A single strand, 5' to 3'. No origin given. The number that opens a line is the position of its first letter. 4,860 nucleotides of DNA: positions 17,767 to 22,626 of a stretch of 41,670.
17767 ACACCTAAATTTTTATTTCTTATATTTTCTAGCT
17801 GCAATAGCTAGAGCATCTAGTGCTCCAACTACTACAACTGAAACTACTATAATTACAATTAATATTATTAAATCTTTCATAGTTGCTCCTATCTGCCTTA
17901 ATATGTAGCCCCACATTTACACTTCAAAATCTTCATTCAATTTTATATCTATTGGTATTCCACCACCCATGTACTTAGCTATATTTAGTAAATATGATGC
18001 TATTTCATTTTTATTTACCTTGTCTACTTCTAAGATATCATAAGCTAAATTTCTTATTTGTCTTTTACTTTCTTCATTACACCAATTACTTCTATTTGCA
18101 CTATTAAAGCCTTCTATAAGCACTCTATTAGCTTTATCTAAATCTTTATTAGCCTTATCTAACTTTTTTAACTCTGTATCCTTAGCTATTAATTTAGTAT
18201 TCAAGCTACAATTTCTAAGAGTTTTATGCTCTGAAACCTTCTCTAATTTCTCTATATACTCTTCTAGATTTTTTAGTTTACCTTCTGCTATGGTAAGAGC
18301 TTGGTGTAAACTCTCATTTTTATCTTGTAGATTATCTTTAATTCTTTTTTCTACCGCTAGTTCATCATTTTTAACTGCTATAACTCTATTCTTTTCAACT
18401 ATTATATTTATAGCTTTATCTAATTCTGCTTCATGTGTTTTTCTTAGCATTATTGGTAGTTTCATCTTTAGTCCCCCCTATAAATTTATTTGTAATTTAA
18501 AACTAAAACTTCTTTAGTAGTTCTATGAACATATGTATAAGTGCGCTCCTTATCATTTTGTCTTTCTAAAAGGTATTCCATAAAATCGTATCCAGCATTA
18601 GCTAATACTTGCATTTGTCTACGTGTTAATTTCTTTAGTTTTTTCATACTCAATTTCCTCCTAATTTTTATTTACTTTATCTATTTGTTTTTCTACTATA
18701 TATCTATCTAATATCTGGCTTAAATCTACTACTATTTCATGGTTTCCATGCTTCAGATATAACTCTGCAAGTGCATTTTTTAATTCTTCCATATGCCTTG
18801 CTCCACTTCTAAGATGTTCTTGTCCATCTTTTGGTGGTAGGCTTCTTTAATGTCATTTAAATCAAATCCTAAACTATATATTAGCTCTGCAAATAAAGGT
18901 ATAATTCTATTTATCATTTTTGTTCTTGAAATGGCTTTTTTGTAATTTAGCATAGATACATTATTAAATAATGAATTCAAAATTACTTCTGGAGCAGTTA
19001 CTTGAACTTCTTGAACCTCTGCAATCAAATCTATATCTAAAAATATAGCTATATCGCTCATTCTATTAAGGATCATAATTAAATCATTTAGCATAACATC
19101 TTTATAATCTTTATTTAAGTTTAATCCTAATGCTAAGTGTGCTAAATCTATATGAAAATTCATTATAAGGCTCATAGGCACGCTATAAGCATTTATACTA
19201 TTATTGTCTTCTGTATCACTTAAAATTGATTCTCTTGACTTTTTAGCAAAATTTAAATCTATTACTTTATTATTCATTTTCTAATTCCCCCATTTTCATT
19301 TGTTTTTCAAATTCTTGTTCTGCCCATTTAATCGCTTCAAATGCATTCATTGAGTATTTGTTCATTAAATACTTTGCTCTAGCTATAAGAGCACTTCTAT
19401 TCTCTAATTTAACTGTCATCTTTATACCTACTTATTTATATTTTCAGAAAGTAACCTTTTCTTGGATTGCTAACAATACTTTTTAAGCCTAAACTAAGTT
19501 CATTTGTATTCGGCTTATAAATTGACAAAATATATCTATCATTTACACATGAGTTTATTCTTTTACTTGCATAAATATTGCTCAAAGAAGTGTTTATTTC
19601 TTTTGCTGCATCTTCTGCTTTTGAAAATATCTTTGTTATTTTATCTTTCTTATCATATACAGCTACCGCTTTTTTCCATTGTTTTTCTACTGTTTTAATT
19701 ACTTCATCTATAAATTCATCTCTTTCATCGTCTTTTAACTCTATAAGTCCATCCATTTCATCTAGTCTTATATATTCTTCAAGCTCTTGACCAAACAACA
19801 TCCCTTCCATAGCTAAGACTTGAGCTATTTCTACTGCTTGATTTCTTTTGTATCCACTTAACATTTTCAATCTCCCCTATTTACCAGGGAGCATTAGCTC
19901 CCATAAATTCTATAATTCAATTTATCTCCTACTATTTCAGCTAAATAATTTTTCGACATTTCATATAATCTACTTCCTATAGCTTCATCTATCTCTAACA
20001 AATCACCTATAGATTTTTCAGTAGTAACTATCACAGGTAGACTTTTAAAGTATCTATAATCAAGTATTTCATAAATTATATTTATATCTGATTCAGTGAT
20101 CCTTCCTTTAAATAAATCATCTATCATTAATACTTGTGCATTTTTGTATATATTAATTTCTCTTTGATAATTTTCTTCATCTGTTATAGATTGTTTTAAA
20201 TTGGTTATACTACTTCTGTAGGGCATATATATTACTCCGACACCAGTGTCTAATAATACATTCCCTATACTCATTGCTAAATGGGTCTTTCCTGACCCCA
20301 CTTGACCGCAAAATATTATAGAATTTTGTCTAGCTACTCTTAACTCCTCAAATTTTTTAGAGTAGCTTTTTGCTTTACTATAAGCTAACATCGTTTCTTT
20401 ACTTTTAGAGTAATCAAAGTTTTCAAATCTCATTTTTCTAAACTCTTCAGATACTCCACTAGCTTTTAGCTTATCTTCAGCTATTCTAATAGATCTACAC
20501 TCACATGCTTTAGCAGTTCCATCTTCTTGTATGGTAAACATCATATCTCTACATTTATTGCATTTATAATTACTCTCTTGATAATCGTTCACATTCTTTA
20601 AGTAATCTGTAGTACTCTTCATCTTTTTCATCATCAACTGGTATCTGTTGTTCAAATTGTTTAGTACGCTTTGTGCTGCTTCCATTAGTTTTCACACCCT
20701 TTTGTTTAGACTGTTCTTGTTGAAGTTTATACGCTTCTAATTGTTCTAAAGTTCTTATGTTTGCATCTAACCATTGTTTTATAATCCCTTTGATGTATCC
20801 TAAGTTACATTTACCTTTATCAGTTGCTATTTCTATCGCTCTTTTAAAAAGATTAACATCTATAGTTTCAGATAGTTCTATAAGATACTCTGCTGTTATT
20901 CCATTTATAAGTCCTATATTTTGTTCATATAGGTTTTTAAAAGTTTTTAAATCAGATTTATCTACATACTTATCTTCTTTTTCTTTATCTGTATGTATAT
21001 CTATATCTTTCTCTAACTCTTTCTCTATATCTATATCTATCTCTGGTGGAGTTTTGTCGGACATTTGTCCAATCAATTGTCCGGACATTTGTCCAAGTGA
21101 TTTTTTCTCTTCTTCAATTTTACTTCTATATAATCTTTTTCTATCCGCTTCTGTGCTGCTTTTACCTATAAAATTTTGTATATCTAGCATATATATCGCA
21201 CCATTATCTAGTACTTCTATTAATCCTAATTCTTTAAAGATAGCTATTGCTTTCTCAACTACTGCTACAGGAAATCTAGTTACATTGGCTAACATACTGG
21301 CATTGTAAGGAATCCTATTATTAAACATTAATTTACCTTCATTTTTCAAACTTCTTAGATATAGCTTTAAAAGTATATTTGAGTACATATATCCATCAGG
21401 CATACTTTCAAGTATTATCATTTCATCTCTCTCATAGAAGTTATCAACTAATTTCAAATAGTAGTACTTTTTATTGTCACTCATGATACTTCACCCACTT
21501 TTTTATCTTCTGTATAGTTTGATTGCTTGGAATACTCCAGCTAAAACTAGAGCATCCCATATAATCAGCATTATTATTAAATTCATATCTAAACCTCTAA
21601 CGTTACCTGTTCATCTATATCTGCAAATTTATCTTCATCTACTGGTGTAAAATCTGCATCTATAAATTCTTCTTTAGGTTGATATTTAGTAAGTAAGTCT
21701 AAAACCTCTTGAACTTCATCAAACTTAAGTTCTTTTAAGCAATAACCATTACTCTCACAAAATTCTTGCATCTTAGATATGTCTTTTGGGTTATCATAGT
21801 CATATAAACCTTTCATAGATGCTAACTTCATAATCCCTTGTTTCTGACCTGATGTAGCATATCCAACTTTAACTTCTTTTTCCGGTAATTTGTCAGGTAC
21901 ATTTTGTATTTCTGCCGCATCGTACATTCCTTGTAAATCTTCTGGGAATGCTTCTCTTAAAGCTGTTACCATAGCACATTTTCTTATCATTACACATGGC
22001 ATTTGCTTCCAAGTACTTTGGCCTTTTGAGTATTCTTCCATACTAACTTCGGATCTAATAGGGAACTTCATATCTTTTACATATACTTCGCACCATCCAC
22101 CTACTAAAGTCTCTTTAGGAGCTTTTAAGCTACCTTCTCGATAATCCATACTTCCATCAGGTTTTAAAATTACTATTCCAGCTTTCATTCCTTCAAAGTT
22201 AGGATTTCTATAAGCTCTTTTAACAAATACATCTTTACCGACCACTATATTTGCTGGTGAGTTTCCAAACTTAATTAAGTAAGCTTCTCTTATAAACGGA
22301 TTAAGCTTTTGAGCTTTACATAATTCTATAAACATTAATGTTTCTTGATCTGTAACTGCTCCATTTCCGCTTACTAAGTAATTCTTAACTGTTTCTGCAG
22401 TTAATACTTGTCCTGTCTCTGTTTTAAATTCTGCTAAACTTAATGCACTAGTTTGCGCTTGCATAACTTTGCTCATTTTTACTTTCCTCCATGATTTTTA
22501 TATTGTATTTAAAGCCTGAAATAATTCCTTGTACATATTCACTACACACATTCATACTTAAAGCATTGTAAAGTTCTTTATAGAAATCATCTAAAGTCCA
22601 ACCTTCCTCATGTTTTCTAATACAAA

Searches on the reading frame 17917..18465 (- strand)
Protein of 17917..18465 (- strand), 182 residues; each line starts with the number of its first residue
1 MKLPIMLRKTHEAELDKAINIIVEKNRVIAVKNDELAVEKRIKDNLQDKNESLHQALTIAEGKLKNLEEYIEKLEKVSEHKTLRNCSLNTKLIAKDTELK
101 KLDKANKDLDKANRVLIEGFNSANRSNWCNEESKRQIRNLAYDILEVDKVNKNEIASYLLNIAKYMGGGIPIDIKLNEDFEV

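Call 87: search_protein_families(library=pfam, proteins=[window:17917-18465:-], max_evalue=0.001)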
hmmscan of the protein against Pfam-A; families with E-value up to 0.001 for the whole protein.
window:17917-18465:- (182 aa): 1 family
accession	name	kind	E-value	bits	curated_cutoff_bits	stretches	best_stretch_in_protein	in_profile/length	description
PF15619.11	Lebercilin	-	0.00032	20.8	34.3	1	9-116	42-150/193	Ciliary protein causing Leber congenital amaurosis disease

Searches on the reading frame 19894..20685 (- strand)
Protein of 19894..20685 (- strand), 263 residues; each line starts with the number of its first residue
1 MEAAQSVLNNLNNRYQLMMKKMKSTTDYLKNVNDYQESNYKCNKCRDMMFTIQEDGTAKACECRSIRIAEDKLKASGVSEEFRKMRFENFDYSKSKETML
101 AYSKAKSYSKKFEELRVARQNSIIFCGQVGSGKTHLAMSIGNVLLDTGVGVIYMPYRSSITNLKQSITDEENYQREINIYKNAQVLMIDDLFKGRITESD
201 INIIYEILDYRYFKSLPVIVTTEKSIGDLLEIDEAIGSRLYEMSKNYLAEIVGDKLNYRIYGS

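Call 87: search_protein_families(library=pfam, proteins=[window:19894-20685:-], max_evalue=0.001)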
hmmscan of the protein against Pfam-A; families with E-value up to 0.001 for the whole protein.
window:19894-20685:- (263 aa): 4 families
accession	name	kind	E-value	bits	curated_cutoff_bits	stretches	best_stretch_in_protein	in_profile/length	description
PF01695.23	IstB_IS21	-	7.7e-14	52.2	24.1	1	85-228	62-198/238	IstB-like ATP binding protein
PF00308.24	Bac_DnaA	-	2.4e-09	38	23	1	84-240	4-155/162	Bacterial DnaA ATPAse domain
PF20720.3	nSTAND3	-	9.7e-05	22.5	27.2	1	107-192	6-75/155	Novel STAND NTPase 3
PF07728.20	AAA_5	-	0.00029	21.3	22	1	123-214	2-96/139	AAA domain (dynein-related subfamily)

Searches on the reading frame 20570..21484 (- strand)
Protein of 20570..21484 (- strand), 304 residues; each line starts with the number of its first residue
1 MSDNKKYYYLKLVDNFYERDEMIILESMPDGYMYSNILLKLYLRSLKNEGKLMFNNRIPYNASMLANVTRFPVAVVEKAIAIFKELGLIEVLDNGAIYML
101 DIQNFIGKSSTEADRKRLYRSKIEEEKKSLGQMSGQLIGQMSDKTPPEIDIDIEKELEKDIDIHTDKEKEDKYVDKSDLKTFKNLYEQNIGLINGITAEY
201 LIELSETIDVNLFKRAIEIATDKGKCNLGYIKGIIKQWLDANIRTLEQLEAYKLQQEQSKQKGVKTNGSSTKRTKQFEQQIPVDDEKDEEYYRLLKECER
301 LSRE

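Call 87: search_protein_families(library=pfam, proteins=[window:20570-21484:-], max_evalue=0.001)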
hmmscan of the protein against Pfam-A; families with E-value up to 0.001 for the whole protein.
window:20570-21484:- (304 aa): 2 families
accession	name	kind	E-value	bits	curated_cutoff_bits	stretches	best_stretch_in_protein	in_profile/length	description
PF09681.16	Phage_rep_org_N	-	1.8e-33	115.5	23.3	1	9-122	1-116/121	N-terminal phage replisome organiser (Phage_rep_org_N)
PF07261.16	DnaB_2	-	2e-10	40.7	22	1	185-252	3-73/74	Replication initiation and membrane attachment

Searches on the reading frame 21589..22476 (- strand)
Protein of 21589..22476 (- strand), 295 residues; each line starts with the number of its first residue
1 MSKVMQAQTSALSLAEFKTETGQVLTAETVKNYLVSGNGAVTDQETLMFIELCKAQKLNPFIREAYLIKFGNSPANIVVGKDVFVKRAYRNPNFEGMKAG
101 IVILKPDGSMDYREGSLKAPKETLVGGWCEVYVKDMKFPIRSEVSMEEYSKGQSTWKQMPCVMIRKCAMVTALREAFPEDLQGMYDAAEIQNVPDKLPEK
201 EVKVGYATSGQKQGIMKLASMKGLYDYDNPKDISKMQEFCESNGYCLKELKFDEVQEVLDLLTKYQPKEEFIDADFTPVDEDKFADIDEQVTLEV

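Call 87: search_protein_families(library=pfam, proteins=[window:21589-22476:-], max_evalue=0.001)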
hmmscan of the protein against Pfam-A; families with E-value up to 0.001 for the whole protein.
window:21589-22476:- (295 aa): 1 family
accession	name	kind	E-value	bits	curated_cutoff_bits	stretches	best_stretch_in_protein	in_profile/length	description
PF03837.19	RecT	-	1.6e-40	139.2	24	1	27-194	8-188/198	RecT family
